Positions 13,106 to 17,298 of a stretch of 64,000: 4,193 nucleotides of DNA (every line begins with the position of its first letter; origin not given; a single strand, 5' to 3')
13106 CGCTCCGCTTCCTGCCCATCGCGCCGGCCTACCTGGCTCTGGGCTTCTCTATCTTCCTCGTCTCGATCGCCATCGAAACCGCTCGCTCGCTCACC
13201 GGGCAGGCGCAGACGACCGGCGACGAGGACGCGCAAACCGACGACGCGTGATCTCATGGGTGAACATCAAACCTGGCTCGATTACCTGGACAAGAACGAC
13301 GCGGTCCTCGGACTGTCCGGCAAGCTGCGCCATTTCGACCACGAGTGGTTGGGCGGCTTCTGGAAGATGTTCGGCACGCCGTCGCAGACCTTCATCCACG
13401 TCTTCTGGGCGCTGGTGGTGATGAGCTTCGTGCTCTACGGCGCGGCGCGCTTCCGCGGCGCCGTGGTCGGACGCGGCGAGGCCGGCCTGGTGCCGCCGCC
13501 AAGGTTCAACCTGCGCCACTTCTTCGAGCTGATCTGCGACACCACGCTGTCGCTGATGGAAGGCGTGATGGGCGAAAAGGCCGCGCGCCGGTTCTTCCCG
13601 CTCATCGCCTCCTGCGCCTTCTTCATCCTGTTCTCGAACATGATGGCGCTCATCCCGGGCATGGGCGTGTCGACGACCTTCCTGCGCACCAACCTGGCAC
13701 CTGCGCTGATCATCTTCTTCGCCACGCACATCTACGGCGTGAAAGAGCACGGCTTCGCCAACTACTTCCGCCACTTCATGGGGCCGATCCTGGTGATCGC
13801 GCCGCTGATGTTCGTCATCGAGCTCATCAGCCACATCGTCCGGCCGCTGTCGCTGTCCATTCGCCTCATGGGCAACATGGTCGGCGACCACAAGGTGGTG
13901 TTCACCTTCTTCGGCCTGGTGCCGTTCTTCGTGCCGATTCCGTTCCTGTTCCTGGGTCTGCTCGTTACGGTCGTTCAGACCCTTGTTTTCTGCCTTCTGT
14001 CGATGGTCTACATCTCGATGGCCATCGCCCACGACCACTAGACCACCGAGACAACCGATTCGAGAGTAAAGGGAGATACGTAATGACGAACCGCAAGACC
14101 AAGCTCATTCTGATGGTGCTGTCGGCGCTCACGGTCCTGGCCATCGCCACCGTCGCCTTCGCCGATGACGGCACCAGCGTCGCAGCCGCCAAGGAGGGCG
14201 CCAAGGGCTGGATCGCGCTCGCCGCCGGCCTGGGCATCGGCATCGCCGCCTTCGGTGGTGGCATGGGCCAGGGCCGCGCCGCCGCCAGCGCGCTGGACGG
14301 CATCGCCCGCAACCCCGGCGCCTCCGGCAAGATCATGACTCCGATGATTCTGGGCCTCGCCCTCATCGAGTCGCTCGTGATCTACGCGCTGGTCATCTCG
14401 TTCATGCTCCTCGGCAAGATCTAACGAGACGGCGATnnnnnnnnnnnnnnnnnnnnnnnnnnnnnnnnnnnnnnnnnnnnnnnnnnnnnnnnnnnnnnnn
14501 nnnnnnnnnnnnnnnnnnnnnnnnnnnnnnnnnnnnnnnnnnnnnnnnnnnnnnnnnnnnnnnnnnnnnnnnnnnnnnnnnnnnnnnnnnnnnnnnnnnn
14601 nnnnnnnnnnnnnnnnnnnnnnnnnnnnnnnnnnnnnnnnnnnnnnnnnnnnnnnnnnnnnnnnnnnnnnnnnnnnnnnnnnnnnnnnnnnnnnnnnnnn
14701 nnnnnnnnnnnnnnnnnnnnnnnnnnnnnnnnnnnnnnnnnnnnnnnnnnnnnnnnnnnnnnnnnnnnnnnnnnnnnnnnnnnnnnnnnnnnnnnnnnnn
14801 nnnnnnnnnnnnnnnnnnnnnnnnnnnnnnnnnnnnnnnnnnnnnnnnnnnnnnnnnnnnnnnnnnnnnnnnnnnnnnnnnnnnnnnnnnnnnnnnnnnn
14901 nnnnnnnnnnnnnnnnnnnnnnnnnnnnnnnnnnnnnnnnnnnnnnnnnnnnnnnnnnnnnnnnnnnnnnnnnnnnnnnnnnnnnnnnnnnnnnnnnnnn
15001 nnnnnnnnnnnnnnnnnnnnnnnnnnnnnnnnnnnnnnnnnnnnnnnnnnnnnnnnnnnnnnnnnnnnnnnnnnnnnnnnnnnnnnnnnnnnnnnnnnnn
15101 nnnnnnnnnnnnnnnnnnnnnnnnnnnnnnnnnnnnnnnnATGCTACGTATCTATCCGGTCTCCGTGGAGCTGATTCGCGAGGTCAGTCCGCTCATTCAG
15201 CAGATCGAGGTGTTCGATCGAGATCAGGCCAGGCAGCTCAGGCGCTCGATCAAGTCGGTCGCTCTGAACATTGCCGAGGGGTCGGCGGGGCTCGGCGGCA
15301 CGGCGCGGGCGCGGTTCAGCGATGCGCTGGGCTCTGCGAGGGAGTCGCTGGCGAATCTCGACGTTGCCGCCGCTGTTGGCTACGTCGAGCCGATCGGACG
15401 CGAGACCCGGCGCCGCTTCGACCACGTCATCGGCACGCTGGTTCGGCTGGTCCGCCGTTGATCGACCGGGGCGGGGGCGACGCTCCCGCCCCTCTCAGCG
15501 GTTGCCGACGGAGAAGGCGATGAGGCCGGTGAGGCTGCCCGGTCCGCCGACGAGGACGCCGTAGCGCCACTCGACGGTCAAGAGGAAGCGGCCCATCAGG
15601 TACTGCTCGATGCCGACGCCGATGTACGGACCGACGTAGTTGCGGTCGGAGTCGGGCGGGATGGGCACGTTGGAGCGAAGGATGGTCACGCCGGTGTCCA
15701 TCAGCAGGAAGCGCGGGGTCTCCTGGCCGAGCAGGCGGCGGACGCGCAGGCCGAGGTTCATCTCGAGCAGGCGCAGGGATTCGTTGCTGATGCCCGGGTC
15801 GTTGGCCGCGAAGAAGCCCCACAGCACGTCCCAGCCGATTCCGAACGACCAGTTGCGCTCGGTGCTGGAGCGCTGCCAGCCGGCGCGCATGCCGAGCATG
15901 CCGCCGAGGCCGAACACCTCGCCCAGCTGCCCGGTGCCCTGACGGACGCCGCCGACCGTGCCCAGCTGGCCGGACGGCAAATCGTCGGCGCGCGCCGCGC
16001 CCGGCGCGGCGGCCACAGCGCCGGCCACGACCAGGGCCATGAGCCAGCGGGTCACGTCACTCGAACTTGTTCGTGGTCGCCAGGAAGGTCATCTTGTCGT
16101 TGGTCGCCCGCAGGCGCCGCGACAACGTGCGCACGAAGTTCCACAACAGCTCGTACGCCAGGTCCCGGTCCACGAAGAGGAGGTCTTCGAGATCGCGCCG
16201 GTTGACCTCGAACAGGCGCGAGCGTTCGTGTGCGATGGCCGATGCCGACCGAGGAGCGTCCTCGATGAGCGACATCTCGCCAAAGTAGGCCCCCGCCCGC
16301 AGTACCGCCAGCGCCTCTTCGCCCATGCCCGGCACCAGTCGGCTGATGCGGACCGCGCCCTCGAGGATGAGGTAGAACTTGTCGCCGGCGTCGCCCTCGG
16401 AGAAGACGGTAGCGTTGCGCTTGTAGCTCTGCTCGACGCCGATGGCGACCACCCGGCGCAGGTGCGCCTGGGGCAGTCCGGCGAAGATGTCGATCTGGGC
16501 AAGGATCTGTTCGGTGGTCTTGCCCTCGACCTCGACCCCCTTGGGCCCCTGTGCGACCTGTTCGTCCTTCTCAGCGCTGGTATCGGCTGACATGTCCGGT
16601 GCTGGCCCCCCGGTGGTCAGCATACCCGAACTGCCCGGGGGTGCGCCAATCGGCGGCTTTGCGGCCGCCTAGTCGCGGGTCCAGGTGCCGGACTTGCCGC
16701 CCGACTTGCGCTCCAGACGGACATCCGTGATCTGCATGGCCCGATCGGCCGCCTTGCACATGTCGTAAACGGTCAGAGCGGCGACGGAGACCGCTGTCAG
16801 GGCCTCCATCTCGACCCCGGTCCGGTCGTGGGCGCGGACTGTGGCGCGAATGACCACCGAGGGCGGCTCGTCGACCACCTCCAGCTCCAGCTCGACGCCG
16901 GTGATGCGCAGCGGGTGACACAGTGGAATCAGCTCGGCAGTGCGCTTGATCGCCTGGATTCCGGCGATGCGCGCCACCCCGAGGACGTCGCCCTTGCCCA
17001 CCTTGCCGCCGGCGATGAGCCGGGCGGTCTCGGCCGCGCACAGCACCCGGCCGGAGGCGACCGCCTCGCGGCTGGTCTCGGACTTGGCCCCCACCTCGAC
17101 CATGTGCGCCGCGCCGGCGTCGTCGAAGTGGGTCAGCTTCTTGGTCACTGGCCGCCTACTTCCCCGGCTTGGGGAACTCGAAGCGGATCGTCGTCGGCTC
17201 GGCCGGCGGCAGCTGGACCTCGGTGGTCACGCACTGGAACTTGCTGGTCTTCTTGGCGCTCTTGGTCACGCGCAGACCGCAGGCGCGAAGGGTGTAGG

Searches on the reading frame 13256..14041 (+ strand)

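Call 31: search_protein_families(library=pfam, proteins=[window:13256-14041:+], max_evalue=0.001)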
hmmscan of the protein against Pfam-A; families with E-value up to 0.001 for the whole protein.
window:13256-14041:+ (261 aa): 1 family
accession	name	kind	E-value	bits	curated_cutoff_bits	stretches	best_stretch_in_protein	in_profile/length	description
PF00119.25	ATP-synt_A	-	4.5e-41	141.5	33.9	1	58-254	13-217/217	ATP synthase A chain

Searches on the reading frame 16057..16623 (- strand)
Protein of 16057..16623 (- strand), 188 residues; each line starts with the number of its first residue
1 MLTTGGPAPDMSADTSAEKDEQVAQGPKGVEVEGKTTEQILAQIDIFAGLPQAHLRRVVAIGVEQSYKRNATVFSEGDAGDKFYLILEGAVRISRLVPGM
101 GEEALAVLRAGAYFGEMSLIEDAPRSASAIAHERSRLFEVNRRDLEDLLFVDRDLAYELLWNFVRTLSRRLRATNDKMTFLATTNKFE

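Call 31: search_protein_families(library=pfam, proteins=[window:16057-16623:-], max_evalue=0.001)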
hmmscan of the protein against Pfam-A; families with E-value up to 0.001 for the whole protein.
window:16057-16623:- (188 aa): 1 family
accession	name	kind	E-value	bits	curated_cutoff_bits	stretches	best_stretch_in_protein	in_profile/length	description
PF00027.35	cNMP_binding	-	3.8e-23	81.7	27.5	1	65-149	2-86/89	Cyclic nucleotide-binding domain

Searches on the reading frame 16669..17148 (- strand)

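Call 31: search_protein_families(library=pfam, proteins=[window:16669-17148:-], max_evalue=0.001)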
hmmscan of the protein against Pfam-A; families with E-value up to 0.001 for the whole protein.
window:16669-17148:- (159 aa): 1 family
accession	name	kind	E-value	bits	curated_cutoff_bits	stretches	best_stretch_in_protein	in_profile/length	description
PF01967.27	MoaC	-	1.2e-55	187.7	27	1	16-151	1-136/136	MoaC family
